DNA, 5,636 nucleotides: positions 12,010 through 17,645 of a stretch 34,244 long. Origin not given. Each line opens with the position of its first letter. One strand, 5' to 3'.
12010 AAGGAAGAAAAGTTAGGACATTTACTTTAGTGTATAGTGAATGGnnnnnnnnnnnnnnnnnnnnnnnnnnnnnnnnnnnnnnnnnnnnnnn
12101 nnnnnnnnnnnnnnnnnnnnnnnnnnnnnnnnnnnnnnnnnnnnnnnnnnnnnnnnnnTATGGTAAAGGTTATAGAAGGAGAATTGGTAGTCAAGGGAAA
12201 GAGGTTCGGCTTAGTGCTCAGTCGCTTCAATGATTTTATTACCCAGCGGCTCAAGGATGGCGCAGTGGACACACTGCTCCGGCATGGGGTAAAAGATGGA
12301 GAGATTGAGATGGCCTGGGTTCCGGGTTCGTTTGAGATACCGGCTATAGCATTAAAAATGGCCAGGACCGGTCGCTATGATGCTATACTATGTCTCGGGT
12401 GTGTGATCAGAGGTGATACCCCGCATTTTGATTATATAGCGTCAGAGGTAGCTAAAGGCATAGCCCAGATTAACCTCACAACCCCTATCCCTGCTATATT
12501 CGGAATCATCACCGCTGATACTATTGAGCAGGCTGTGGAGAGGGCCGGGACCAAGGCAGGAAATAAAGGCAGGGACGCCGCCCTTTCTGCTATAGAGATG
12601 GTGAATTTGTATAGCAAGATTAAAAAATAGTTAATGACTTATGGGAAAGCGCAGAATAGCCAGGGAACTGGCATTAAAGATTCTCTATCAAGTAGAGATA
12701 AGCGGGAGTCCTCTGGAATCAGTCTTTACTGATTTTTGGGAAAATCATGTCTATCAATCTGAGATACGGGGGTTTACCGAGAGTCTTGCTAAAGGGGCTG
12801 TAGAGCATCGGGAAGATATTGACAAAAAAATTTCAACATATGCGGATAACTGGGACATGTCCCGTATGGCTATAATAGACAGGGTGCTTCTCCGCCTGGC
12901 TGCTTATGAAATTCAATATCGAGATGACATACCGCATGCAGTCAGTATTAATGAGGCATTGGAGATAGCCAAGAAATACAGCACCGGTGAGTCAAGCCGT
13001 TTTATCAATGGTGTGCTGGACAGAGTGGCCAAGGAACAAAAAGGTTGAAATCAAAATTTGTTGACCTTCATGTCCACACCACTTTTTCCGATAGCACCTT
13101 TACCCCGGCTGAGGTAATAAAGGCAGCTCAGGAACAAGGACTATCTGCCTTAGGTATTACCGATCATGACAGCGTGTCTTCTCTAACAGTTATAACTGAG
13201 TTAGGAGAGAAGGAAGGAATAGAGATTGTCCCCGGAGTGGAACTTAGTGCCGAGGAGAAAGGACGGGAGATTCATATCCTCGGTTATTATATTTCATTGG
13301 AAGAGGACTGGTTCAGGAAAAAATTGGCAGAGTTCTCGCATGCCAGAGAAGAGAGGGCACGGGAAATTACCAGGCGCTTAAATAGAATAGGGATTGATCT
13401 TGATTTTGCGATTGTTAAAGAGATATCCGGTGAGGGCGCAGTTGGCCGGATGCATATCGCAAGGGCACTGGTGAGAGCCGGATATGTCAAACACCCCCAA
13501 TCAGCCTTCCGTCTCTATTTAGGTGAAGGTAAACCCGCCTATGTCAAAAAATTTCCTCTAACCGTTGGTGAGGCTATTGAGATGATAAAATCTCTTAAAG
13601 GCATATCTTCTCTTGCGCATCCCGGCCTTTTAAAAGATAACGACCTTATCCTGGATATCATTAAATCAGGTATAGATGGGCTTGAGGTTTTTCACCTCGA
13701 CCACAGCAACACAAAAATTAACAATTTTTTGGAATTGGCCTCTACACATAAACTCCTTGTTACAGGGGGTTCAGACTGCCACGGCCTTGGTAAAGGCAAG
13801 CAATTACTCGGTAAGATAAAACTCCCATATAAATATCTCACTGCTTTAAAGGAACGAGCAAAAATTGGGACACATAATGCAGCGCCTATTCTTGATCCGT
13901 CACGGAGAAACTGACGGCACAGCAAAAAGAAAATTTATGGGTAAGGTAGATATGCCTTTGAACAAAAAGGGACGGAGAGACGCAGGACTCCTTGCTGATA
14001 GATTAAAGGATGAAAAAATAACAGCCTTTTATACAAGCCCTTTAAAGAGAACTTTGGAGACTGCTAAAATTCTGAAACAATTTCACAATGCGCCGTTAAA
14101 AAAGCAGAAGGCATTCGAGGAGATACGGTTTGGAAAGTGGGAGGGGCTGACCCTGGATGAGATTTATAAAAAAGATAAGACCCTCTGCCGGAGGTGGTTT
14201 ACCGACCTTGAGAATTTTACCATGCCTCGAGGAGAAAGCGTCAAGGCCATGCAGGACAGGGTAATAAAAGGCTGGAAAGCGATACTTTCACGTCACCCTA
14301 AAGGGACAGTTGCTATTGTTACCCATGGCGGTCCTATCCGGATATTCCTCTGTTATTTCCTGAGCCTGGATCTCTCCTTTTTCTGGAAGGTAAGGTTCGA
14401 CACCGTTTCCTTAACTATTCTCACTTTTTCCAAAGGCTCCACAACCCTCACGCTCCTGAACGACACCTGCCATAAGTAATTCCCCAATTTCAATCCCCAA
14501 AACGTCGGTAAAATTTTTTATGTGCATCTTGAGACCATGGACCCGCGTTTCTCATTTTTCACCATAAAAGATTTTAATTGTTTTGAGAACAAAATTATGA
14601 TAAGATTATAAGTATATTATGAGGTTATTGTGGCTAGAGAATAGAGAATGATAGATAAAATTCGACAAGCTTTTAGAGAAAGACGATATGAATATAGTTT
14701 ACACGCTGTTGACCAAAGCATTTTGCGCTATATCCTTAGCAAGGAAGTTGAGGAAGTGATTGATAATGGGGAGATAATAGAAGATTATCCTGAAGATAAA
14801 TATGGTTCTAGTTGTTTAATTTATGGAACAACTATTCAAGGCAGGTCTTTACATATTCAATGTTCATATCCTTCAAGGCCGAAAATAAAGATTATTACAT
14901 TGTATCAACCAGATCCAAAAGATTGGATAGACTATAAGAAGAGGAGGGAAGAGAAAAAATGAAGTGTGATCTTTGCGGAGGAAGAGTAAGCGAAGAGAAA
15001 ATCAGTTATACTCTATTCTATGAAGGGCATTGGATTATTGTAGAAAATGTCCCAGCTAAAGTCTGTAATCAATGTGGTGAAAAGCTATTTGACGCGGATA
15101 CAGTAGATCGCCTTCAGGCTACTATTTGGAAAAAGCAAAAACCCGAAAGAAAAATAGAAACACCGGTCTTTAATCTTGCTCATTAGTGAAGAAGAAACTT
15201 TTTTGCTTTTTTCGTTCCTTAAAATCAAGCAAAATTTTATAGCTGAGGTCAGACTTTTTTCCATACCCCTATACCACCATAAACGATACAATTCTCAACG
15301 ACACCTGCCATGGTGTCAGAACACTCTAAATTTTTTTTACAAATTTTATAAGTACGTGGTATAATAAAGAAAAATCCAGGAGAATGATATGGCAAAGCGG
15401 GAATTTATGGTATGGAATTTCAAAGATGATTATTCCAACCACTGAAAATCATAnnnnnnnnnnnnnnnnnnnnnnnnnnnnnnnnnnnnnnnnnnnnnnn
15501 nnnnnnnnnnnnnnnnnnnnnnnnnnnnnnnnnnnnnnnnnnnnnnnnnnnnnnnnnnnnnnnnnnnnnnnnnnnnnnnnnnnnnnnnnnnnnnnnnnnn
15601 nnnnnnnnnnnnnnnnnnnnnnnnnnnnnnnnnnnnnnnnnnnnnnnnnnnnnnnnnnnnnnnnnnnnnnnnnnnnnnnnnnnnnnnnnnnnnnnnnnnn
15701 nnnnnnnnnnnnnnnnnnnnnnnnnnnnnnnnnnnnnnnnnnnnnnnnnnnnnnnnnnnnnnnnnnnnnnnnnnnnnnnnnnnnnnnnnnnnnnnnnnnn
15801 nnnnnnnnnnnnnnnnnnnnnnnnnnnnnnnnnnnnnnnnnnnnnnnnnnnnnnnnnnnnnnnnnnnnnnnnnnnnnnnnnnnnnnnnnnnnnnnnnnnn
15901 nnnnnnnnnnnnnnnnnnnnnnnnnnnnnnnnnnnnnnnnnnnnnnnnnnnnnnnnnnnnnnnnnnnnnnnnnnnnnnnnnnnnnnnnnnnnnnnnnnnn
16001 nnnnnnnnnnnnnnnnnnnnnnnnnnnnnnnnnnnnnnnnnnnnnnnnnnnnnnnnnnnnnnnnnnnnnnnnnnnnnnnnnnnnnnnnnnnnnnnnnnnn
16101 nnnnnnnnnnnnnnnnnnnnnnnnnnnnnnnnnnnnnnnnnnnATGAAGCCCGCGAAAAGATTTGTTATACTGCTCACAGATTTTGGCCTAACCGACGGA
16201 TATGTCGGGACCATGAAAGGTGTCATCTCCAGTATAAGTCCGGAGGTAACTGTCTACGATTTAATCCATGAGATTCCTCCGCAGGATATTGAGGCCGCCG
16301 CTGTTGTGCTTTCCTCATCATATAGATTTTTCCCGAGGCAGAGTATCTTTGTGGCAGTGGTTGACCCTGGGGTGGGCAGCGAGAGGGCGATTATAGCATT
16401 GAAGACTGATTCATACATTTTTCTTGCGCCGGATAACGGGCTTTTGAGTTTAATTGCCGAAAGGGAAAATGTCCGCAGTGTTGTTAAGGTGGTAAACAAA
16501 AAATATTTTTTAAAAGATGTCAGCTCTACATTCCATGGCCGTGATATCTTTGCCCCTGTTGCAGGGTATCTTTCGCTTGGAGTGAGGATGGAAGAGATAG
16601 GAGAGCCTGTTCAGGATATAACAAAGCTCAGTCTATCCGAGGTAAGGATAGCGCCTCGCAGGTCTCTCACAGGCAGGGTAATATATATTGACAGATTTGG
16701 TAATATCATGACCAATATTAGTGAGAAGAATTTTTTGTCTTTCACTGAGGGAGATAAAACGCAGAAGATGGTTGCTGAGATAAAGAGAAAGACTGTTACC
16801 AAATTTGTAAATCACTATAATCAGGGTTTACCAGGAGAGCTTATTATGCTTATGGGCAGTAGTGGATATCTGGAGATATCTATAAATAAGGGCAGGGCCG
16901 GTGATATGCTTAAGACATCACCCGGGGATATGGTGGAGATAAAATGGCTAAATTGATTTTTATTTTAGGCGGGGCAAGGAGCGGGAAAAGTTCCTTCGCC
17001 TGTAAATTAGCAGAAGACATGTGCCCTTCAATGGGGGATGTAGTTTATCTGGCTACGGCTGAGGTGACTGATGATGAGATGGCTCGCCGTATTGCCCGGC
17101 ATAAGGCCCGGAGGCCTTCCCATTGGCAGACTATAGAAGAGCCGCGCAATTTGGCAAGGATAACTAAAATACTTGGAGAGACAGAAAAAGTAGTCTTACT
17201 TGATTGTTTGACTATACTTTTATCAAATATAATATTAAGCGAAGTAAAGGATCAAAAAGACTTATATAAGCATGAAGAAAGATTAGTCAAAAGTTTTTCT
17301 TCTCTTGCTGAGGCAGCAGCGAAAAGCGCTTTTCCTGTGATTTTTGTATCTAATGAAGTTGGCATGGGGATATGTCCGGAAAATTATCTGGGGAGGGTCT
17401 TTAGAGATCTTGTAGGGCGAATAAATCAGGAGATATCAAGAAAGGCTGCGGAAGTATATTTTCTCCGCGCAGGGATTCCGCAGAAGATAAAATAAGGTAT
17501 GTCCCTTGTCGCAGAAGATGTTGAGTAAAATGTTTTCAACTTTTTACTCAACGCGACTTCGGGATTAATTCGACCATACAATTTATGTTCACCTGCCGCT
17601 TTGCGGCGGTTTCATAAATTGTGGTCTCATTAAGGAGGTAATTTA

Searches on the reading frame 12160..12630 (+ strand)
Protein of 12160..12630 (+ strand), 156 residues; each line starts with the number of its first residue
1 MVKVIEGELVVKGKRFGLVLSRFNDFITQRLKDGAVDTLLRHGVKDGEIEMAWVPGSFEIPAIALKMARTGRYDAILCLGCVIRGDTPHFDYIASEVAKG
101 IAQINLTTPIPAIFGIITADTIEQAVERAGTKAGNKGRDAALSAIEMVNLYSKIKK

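Call 20: find_encoding_contigs(protein=window:12160-12630:+, flank=10000, max_places=10)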
Protein window:12160-12630:+ (156 aa): 9 contigs read that carry it; 9 places shown.
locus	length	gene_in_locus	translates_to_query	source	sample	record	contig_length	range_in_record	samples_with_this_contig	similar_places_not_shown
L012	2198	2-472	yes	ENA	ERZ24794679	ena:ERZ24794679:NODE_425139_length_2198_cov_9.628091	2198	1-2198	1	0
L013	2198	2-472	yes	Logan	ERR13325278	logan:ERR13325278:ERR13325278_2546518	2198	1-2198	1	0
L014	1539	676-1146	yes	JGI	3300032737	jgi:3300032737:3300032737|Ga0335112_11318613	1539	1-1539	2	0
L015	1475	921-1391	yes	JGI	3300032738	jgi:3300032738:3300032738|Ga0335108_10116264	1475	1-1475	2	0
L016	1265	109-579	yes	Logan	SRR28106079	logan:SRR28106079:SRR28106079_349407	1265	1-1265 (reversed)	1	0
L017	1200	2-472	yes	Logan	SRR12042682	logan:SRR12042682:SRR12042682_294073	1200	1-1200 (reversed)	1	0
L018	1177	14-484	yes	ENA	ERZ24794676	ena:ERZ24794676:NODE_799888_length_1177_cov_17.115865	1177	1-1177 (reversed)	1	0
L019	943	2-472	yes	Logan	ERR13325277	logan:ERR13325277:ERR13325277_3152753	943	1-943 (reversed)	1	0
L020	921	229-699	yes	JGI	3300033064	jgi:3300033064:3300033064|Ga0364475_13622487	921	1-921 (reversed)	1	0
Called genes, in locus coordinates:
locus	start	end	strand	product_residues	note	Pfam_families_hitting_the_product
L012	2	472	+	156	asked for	PF00885:DMRL_synthase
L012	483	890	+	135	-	PF01029:NusB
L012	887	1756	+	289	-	PF02811:PHP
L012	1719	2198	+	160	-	?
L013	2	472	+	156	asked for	PF00885:DMRL_synthase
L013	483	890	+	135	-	PF01029:NusB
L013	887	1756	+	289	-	PF02811:PHP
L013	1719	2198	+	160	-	?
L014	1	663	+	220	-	?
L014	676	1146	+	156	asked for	PF00885:DMRL_synthase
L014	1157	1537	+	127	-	?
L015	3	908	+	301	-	?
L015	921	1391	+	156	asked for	PF00885:DMRL_synthase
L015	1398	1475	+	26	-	?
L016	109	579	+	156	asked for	PF00885:DMRL_synthase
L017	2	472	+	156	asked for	PF00885:DMRL_synthase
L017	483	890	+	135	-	PF01029:NusB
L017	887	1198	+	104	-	?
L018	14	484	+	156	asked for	PF00885:DMRL_synthase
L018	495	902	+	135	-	PF01029:NusB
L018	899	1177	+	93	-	?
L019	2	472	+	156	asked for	PF00885:DMRL_synthase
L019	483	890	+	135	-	PF01029:NusB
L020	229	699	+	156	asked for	PF00885:DMRL_synthase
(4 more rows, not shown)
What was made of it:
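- Checked: Gene callers on 9 other contigs give the 156-aa product (call 20).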

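Call 45: find_homologous_proteins(query=window:12160-12630:+, max_evalue=1e-30)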
Query window:12160-12630:+ (156 aa): 7990 proteins with E <= 1e-30 among 8000 candidates; the best 120 are listed.
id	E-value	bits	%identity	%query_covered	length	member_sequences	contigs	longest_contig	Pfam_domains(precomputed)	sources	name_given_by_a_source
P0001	1.0e-94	332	99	100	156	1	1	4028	PF00885.25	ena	-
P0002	1.3e-94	332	99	100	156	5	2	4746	PF00885.25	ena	-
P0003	1.3e-88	312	91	100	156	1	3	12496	PF00885.25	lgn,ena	-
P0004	4.8e-88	310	91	100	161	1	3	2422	PF00885.25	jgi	-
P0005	4.6e-87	307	90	99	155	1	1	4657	PF00885.25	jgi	jgi:6,7-dimethyl-8-ribityllumazine synthase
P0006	3.0e-86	305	88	100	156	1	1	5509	PF00885.25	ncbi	-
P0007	7.1e-85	300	88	100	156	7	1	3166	PF00885.25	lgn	-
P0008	1.9e-84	299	86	99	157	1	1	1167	PF00885.25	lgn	-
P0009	8.5e-84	297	87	99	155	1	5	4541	PF00885.25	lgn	-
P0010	1.2e-83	296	86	99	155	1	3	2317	PF00885.25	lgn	-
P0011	5.8e-83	294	85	99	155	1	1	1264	PF00885.25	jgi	jgi:6,7-dimethyl-8-ribityllumazine synthase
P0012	5.2e-81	288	84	99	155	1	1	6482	PF00885.25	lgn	-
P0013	3.3e-76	272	82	96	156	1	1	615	PF00885.25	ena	-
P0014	4.0e-72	259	74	100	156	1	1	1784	PF00885.25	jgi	jgi:6,7-dimethyl-8-ribityllumazine synthase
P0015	1.9e-71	256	73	99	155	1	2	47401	PF00885.25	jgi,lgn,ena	-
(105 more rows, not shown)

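Call 46: find_encoding_contigs(protein=P0002, flank=10000, max_places=6)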
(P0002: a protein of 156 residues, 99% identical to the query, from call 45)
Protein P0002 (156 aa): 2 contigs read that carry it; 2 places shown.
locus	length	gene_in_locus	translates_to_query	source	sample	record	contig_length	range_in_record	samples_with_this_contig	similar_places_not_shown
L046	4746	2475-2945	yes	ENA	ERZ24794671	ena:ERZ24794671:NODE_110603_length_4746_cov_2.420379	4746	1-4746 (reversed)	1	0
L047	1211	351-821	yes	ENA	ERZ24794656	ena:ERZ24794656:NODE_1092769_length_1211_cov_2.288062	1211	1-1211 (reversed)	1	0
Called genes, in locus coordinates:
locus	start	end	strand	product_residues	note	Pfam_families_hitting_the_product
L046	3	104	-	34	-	?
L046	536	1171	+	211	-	PF00677:Lum_binding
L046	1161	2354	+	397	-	PF00926:DHBP_synthase, PF00925:GTP_cyclohydro2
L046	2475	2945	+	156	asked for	PF00885:DMRL_synthase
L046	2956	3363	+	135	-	PF01029:NusB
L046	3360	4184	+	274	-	PF02811:PHP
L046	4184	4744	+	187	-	?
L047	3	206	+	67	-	?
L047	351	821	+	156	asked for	PF00885:DMRL_synthase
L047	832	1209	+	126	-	?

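Call 47: find_encoding_contigs(protein=P0003, flank=10000, max_places=6)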
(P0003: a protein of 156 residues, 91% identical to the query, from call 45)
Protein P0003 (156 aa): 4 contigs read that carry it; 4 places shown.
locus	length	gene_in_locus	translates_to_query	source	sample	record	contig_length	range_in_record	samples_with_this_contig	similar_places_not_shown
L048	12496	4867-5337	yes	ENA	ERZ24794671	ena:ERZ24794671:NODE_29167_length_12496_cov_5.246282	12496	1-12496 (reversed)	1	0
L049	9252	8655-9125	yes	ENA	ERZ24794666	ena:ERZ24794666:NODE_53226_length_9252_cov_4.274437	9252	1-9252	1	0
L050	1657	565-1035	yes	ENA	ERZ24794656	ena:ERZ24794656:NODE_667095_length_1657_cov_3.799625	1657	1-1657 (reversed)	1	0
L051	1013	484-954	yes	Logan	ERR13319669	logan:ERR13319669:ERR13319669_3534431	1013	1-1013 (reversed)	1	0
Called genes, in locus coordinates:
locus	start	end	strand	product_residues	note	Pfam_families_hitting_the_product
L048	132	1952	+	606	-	PF13091:PLDc_2, PF00614:PLDc (faint), PF13091:PLDc_2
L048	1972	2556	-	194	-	PF13176:TPR_7 (faint), PF13181:TPR_8 (faint), PF13371:TPR_9 (faint), PF13424:TPR_12 (faint), PF13428:TPR_14 (faint), PF23914:TPR_CcmH_CycH (faint), PF13432:TPR_16, PF14559:TPR_19, +5 more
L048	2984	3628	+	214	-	PF00677:Lum_binding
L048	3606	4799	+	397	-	PF00926:DHBP_synthase, PF00925:GTP_cyclohydro2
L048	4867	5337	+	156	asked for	PF00885:DMRL_synthase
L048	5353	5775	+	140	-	PF01029:NusB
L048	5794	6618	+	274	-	PF02811:PHP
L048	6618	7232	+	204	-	PF00300:His_Phos_1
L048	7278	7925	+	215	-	-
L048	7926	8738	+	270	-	PF01887:SAM_HAT_N, PF20257:SAM_HAT_C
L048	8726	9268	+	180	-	PF02283:CobU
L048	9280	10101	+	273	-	PF00106:adh_short, PF02737:3HCDH_N (weak), PF08659:KR (weak), PF13561:adh_short_C2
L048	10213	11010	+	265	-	PF13419:HAD_2 (weak)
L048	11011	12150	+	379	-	PF00389:2-Hacid_dh, PF02826:2-Hacid_dh_C, PF11890:DUF3410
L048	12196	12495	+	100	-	?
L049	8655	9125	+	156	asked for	PF00885:DMRL_synthase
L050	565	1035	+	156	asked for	PF00885:DMRL_synthase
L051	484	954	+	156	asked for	PF00885:DMRL_synthase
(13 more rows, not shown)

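Call 48: find_encoding_contigs(protein=P0006, flank=10000, max_places=6)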
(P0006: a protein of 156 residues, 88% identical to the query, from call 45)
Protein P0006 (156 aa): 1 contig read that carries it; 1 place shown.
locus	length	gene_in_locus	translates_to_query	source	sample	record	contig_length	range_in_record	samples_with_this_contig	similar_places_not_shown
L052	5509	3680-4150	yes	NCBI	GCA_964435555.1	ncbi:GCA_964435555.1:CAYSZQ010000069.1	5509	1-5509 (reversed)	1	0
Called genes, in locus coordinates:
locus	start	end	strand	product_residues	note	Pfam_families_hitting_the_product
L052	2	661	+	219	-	?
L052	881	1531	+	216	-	PF01738:DLH (weak)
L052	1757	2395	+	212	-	PF00677:Lum_binding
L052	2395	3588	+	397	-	PF00926:DHBP_synthase, PF00925:GTP_cyclohydro2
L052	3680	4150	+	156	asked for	PF00885:DMRL_synthase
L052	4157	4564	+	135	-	PF01029:NusB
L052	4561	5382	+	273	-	PF02811:PHP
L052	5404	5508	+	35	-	?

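Call 93: search_protein_families(library=pfam, proteins=[L047:3-206:+], max_evalue=0.01)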
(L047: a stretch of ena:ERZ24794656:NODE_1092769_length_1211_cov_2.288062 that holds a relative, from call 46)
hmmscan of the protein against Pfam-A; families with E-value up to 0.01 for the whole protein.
L047:3-206:+ (67 aa): 1 family
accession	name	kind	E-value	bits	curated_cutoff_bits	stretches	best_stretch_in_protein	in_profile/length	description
PF02683.22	DsbD_TM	-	1.7e-08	34.5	27.1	1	1-54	159-210/219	Cytochrome C biogenesis protein transmembrane domain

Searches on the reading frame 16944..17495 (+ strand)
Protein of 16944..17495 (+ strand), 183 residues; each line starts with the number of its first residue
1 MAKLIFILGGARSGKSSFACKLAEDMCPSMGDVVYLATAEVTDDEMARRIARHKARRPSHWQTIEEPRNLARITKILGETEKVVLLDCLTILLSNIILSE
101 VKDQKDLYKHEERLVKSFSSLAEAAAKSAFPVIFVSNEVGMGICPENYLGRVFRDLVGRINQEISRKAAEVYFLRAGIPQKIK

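Call 34: find_encoding_contigs(protein=window:16944-17495:+, flank=3000, max_places=10)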
Protein window:16944-17495:+ (183 aa): 3 contigs read that carry it; 3 places shown.
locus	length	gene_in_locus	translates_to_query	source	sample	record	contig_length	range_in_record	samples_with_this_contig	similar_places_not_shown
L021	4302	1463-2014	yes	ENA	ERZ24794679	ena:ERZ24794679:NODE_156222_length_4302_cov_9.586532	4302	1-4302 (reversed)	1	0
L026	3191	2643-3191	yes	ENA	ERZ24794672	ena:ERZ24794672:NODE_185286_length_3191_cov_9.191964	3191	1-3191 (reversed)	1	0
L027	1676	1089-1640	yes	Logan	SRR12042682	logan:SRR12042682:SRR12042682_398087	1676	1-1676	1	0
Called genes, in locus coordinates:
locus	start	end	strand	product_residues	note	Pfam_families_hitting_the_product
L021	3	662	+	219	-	?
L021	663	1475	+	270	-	PF01887:SAM_HAT_N, PF20257:SAM_HAT_C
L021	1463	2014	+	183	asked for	PF02283:CobU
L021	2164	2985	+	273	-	PF00106:adh_short, PF08659:KR (weak), PF13561:adh_short_C2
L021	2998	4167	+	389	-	PF00389:2-Hacid_dh, PF02826:2-Hacid_dh_C, PF11890:DUF3410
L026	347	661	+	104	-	PF14076:DUF4258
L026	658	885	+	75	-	PF14149:YhfH (faint), PF15731:MqsA_antitoxin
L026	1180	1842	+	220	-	-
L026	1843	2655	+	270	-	PF01887:SAM_HAT_N, PF20257:SAM_HAT_C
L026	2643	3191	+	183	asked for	PF02283:CobU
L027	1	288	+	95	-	?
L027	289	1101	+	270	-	PF01887:SAM_HAT_N, PF20257:SAM_HAT_C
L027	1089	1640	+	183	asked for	PF02283:CobU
